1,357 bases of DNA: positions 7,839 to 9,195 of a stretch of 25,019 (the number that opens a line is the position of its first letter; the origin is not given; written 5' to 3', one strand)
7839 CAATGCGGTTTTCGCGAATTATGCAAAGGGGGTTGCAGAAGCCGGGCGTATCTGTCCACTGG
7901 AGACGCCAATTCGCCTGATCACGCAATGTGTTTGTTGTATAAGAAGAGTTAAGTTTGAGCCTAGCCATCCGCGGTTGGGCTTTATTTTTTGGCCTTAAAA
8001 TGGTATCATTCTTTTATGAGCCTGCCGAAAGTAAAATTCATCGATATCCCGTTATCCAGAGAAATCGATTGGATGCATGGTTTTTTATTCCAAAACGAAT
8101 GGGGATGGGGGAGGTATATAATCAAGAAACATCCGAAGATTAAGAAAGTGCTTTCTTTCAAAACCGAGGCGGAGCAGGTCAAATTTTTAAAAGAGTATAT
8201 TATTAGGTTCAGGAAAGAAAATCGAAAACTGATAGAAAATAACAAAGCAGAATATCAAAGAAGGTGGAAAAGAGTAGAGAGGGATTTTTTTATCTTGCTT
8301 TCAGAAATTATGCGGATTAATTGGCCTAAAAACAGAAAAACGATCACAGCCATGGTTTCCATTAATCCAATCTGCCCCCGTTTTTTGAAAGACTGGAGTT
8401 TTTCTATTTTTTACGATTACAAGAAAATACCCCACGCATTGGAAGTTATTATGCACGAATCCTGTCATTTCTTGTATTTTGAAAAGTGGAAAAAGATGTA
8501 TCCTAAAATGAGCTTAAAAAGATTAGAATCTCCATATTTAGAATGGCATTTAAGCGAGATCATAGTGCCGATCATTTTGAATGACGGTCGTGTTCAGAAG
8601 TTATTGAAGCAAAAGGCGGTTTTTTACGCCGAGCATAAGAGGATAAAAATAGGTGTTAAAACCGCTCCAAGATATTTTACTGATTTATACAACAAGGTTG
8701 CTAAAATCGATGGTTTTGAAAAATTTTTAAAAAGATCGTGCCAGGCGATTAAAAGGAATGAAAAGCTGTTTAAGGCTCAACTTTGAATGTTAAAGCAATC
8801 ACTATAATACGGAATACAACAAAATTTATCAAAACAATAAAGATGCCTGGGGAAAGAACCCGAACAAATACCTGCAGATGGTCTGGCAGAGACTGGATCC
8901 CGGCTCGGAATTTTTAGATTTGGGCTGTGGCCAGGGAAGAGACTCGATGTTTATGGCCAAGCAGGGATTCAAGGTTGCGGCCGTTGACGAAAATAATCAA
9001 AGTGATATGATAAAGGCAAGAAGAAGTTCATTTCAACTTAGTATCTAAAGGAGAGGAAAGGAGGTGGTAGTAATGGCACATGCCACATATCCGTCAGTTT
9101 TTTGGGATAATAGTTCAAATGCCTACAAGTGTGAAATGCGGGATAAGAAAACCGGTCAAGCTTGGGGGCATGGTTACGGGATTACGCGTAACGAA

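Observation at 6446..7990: Minimal RiPP-like cluster: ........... peptide + RRE-radical SAM/SPASM enzyme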

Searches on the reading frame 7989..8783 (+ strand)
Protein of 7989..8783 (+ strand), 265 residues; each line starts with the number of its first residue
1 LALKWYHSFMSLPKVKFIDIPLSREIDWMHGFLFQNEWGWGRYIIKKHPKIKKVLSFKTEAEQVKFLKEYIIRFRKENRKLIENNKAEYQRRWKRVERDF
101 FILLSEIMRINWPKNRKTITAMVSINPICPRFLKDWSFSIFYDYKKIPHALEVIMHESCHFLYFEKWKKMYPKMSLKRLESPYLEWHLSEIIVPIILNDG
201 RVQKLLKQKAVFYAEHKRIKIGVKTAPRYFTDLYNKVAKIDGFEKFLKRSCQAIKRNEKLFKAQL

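Call 36: find_homologous_proteins(query=window:7989-8783:+)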
Query window:7989-8783:+ (265 aa): 215 proteins with E <= 0.001 among 477 candidates; the best 120 are listed.
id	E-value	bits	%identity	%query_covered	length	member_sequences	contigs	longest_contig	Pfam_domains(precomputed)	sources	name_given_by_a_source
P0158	2.0e-168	577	100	97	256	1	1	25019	-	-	-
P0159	9.0e-133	460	73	99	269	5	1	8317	-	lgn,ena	-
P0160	2.0e-132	459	79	95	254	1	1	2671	-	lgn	-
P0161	5.7e-129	447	75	95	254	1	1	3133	-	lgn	-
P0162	2.5e-128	445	76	95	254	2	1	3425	-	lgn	-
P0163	3.3e-127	442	75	95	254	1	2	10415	-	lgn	-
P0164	1.2e-125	437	72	95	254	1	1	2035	-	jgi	-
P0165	1.4e-125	436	73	95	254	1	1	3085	-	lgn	-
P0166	2.3e-125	436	74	95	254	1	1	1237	-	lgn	-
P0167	2.5e-125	435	74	95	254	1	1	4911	-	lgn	-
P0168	2.6e-125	435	73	96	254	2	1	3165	-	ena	-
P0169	3.0e-125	435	73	95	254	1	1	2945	-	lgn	-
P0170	3.3e-125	435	72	95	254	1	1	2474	-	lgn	-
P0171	3.3e-124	432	74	95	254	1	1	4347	-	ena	-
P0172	2.3e-123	429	74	95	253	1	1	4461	-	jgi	jgi:hypothetical protein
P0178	3.9e-122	425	72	95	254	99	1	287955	-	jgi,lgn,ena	-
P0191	2.3e-119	416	72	95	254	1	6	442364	-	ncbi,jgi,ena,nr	ncbi:MAG: hypothetical protein GX627_00335 [Parcubacteria group bacterium]|nr:hypothetical protein [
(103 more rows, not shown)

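Call 45: search_protein_families(library=pfam, alignment_id=A2, max_evalue=1)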
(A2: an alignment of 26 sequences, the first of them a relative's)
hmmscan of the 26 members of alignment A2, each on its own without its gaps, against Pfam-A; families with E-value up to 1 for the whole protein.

A. member 1, P0158 (256 aa): 0 families

B. families by the number of members that match (of 26 scanned): 19 families
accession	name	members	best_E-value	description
PF04427.23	Brix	8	0.0039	Brix domain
PF08557.15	Lipid_DES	8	0.0052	Sphingolipid Delta4-desaturase (DES)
PF11693.13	DUF2990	4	0.033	Protein of unknown function (DUF2990)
PF02527.21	GidB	3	0.03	rRNA small subunit methyltransferase G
PF08647.16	BRE1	2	0.055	BRE1 E3 ubiquitin ligase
PF09028.16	Mac-1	1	0.0033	Mac 1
PF11458.13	Mistic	1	0.033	Membrane-integrating protein Mistic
PF16841.11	CBM60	1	0.057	Ca-dependent carbohydrate-binding module xylan-binding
PF17201.10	Cache_3-Cache_2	1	0.062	Cache 3/Cache 2 fusion domain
PF13189.12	Cytidylate_kin2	1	0.074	Cytidylate kinase-like family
PF10263.15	SprT-like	1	0.1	SprT-like family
PF06114.19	Peptidase_M78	1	0.14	IrrE N-terminal-like domain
PF05680.17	ATP-synt_E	1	0.2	ATP synthase E chain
PF13921.12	Myb_DNA-bind_6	1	0.25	Myb-like DNA-binding domain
PF13025.11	DUF3886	1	0.33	Protein of unknown function (DUF3886)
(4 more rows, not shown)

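Call 46: predict_structure(alignment_id=A2)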
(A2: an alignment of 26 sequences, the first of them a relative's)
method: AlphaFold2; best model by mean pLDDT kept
length: 256 residues; sequences in the alignment: 26
mean_pLDDT: 77.6   pTM: 0.74
mean pLDDT of the five models: 77.6, 75.0, 67.6, 64.1, 59.6
residues with pLDDT >= 90: 51; 70-90: 144; 50-70: 40; < 50: 21
segments of 3 or more residues with pLDDT < 50: 120-133, 167-172
pLDDT, mean of each block of 10 residues (from residue 1): 67 84 74 74 92 95 85 78 82 86 62 61 41 60 79 78 59 66 89 87 86 94 90 88 90 70
secondary structure, 60 per line:
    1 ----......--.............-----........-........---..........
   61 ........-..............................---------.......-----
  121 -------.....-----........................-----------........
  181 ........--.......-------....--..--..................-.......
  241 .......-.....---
elements in order: E5-10 H13-25 H31-38 H40-47 H51-68 H70-99 E109-115 E128-132 H138-161 H173-188 H191-197 H205-208 H217-232 H234-247 H249-253

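Call 49: fold_search(library=pdb, model_id=the predicted structure)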
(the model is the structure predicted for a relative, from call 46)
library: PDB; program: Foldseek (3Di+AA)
matches with E <= 10: 16; with E <= 0.001: 0
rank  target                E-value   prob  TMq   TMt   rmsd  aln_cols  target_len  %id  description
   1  5mmj_b                3.0e+00  0.03  0.12  0.13  15.4       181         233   11  Structure of the small subunit of the chloroplast ribosome (released 2017-01-11)
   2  2yog_A                4.2e+00  0.04  0.15  0.19  18.6       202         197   12  Plasmodium falciparum thymidylate kinase in complex with a (thio)urea- alpha-deoxythymidine inhibitor (released 2013-07-24)
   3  2wwf_C                6.1e+00  0.01  0.09  0.10  19.3       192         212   12  Plasmodium falciparum thymidylate kinase in complex with TMP and ADP (released 2010-04-21)
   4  3o1h_A                6.4e+00  0.01  0.12  0.11  26.5       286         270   10  Crystal Structure of the TorS sensor domain - TorT complex in the presence of TMAO (released 2011-12-21)
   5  4c9q_A                8.2e+00  0.05  0.16  0.15  10.7       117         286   14  Structure of yeast mitochondrial ADP/ATP carrier isoform 3 inhibited by carboxyatractyloside (P21 crystal form) (released 2014-01-22)
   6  9clx_A                8.6e+00  0.05  0.24  0.07   9.9       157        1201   11  Angiotensin I converting enzyme full-length dimer (released 2025-06-18)
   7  2wwg_B                8.6e+00  0.02  0.15  0.18  18.3       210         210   11  Plasmodium falciparum thymidylate kinase in complex with dGMP and ADP (released 2010-04-21)
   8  6tdu_AD               8.6e+00  0.02  0.15  0.09  14.8       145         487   11  Cryo-EM structure of Euglena gracilis mitochondrial ATP synthase, full dimer, rotational states 1 (released 2019-11-27)
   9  3wrx_A                8.6e+00  0.02  0.08  0.06  11.5        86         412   17  Crystal structure of helicase complex 1 (released 2014-08-13)
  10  3ixp_D                8.6e+00  0.01  0.14  0.16  17.5       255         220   11  Crystal structure of the ecdysone receptor bound to BYI08346 (released 2010-12-15)
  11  1m7h_C                9.1e+00  0.02  0.13  0.16  18.2       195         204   10  Crystal Structure of APS kinase from Penicillium Chrysogenum: Structure with APS soaked out of one dimer (released 2002-11-27)
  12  9mfv                  9.1e+00  0.02  0.17  0.04  19.1       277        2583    9  Motor domain with Apo AAA1 and ADP AAA3 from yeast full-length dynein-1 in 0.1 mM ATP condition (released 2025-12-17)
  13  8s5g_A                1.0e+01  0.02  0.13  0.06  13.3       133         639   10  BceABS nucleotide-free state (released 2025-09-03)
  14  3i9y                  1.0e+01  0.02  0.14  0.15  20.4       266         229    9  Crystal structure of the V. parahaemolyticus histidine kinase sensor TorS sensor domain (released 2009-10-06)
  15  2yfa_A                1.0e+01  0.01  0.16  0.17  22.1       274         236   12  X-ray structure of McpS ligand binding domain in complex with malate (released 2012-04-18)
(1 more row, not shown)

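Call 60: find_encoding_contigs(protein=P0191, flank=8000, max_places=1)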
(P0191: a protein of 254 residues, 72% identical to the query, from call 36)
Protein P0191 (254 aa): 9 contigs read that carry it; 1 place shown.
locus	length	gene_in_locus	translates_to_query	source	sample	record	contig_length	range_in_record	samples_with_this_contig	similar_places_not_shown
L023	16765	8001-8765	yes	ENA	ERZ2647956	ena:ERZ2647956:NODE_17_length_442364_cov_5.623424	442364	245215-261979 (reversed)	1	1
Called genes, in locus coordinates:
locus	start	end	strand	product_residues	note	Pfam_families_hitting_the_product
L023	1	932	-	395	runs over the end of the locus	PF00266:Aminotran_5, PF00155:Aminotran_1_2 (weak)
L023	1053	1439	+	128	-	-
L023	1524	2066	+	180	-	PF04542:Sigma70_r2, PF08281:Sigma70_r4_2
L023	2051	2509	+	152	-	-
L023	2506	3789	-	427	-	-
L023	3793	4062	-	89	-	PF00085:Thioredoxin, PF13098:Thioredoxin_2, PF14595:Thioredoxin_9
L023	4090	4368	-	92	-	PF02001:DUF134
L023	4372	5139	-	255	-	PF00106:adh_short, PF08659:KR, PF13561:adh_short_C2, PF23441:SDR (weak)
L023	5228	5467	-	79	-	PF17253:DUF5320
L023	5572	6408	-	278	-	PF13387:Lnb_N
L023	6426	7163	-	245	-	-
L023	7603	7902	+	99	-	-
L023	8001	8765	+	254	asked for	-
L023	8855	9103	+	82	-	-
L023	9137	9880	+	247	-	PF01209:Ubie_methyltran, PF13489:Methyltransf_23, PF01728:FtsJ, PF02353:CMAS, PF05175:MTS, PF07021:MetW, PF13847:Methyltransf_31, PF08241:Methyltransf_11, +5 more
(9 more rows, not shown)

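Call 61: find_encoding_contigs(protein=P0178, flank=8000, max_places=1)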
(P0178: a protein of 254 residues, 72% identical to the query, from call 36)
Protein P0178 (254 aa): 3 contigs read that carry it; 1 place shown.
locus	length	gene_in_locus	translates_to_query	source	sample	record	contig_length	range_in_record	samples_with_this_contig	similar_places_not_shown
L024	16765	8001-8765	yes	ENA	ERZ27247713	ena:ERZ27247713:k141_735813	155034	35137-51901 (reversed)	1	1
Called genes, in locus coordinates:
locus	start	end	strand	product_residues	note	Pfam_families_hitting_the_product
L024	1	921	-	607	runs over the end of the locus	PF13522:GATase_6, PF13537:GATase_7, PF01380:SIS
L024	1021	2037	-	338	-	-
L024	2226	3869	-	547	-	PF04773:FecR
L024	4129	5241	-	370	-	PF03773:ArsP_1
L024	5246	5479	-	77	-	PF13192:Thioredoxin_3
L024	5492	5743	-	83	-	PF01022:HTH_5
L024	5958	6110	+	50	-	-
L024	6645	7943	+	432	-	PF13353:Fer4_12 (weak), PF04055:Radical_SAM, PF13186:SPASM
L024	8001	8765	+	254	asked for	-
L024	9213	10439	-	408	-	PF03979:Sigma70_r1_1, PF00140:Sigma70_r1_2, PF04542:Sigma70_r2, PF04539:Sigma70_r3, PF04545:Sigma70_r4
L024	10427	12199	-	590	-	PF01807:Zn_ribbon_DnaG, PF08275:DNAG_N, PF01751:Toprim, PF13155:Toprim_2, PF13662:Toprim_4, PF10410:DnaB_bind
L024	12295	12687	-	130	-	PF21631:A9CJY8-like_N, PF13840:ACT_7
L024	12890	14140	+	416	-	PF00089:Trypsin, PF13365:Trypsin_2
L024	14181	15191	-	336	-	PF00389:2-Hacid_dh, PF02826:2-Hacid_dh_C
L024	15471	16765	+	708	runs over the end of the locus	PF17191:RecG_wedge, PF13742:tRNA_anti_2 (faint), PF01336:tRNA_anti-codon, PF00270:DEAD, PF04851:ResIII, PF00271:Helicase_C, PF22590:Cas3-like_C_2 (weak), PF19833:RecG_dom3_C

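Call 76: search_protein_families(library=ncbifam, alignment_id=A2, max_evalue=10)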
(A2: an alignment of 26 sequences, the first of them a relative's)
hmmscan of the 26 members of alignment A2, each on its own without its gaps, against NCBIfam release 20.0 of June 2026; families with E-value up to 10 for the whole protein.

A. member 1, P0158 (256 aa): 1 family
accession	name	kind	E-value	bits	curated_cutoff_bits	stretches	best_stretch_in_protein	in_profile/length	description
NF040974.1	RepABC_RepC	equivalog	0.23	10.7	150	1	48-102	158-213/393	plasmid replication protein RepC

B. families by the number of members that match (of 26 scanned): 10 families
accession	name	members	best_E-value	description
NF033464.1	cyanoexo_CrtC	3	0.017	cyanoexosortase C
NF005220.0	PRK06710.1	1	0.019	long-chain-fatty-acid--CoA ligase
NF033927.1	alph_xenorhab_B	1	0.021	alpha-xenorhabdolysin family binary toxin subunit B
NF005198.1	PRK06669.1-3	1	0.037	flagellar assembly protein FliH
NF047463.1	CllEntPrLepto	1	0.068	mammalian cell entry protein Mce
NF001541.2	PRK00369.1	1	0.12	dihydroorotase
NF010396.0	PRK13824.1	1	0.18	replication protein C domain-containing protein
NF040974.1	RepABC_RepC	1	0.23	plasmid replication protein RepC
TIGR03642.1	cas_csx14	1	2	CRISPR-associated protein Csx14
NF006256.0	PRK08404.1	1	2.4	V-type ATP synthase subunit H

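Call 77: search_solved_structures(query=A2, max_evalue=10)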
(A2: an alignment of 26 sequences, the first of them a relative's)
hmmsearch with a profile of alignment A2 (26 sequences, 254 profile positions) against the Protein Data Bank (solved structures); distinct sequences matched with E-value up to 10: 0.

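Call 104: search_protein_representatives(alignment_id=A2)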
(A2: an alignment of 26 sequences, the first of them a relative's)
Query: 26 sequences, 254 profile positions. Proteins with E-value up to 0.001 (for the whole library): 640; up to 1e-10: 376; up to 1e-30: 106. The best 150 are listed.
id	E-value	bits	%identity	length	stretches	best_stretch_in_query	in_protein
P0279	6.0e-97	340.4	-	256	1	1-253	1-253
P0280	6.6e-91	320.6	-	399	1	3-252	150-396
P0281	5.4e-84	297.9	-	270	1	1-249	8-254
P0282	5.4e-77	275.0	-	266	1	3-253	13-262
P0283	1.3e-71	257.4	-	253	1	5-250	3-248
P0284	1.5e-71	257.2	-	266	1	2-252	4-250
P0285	2.1e-69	250.2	-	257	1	3-251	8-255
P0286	2.5e-67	243.4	-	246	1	1-252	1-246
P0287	1.1e-66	241.3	-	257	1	3-250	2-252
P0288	3.3e-66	239.7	-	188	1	3-192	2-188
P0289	2.6e-64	233.5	-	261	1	3-250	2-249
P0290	5.2e-62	225.9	-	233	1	16-245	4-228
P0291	2.1e-60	220.7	-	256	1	1-251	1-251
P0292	1.3e-58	214.8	-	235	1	7-245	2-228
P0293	4.9e-55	203.1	-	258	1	4-248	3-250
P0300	2.4e-48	181.2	-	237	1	4-248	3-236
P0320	3.2e-44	167.6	-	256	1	1-251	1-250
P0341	1.2e-39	152.6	-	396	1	3-250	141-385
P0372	2.7e-32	128.5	-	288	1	3-251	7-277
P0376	1.5e-31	126.2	-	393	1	3-230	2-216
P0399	4.0e-28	114.9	-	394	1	4-248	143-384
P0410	2.9e-26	108.8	-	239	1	89-247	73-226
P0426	2.5e-24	102.5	-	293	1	33-251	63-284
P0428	3.5e-24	102.0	-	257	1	20-245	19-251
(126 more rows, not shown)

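Call 105: search_protein_families(library=pfam, proteins=[P0280, P0341, P0376, P0399, P0300, P0320, P0372, P0410, P0426, P0428], max_evalue=0.01)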
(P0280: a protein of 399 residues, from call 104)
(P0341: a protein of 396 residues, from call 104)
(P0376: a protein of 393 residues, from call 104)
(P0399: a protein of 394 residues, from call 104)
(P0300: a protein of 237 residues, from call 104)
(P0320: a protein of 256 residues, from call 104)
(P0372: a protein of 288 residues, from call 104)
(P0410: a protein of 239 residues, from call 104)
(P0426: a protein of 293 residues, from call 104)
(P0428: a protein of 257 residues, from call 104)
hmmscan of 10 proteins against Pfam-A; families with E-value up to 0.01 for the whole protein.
P0280 (399 aa): 0 families

P0341 (396 aa): 0 families

P0376 (393 aa): 0 families

P0399 (394 aa): 1 family
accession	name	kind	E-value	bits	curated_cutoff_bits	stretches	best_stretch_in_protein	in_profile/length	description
PF13151.12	DUF3990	-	0.0037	17.4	32.2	1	1-48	1-46/152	Protein of unknown function (DUF3990)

P0300 (237 aa): 0 families

P0320 (256 aa): 0 families

P0372 (288 aa): 0 families

P0410 (239 aa): 0 families

P0426 (293 aa): 0 families

P0428 (257 aa): 0 families

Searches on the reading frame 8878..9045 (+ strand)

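Call 56: search_protein_families(library=pfam, proteins=[window:8878-9045:+], max_evalue=0.01)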
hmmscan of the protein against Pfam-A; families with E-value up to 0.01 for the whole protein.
window:8878-9045:+ (56 aa): 6 families
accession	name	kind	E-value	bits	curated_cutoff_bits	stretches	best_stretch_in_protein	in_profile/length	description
PF03848.20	TehB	-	1.5e-09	38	20.4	1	11-42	33-64/193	Tellurite resistance protein TehB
PF13489.12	Methyltransf_23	-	1.7e-05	25.1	27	1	4-40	18-54/164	Methyltransferase domain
PF13847.12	Methyltransf_31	-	2.4e-05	24.5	27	1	7-39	2-37/145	Methyltransferase domain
PF13649.12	Methyltransf_25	-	0.00011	23.2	27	1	13-41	2-32/97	Methyltransferase domain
PF02353.26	CMAS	-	0.003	17.4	27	1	5-46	59-102/273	Mycolic acid cyclopropane synthetase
PF08241.18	Methyltransf_11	-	0.0042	18.1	21.2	1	13-42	1-30/95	Methyltransferase domain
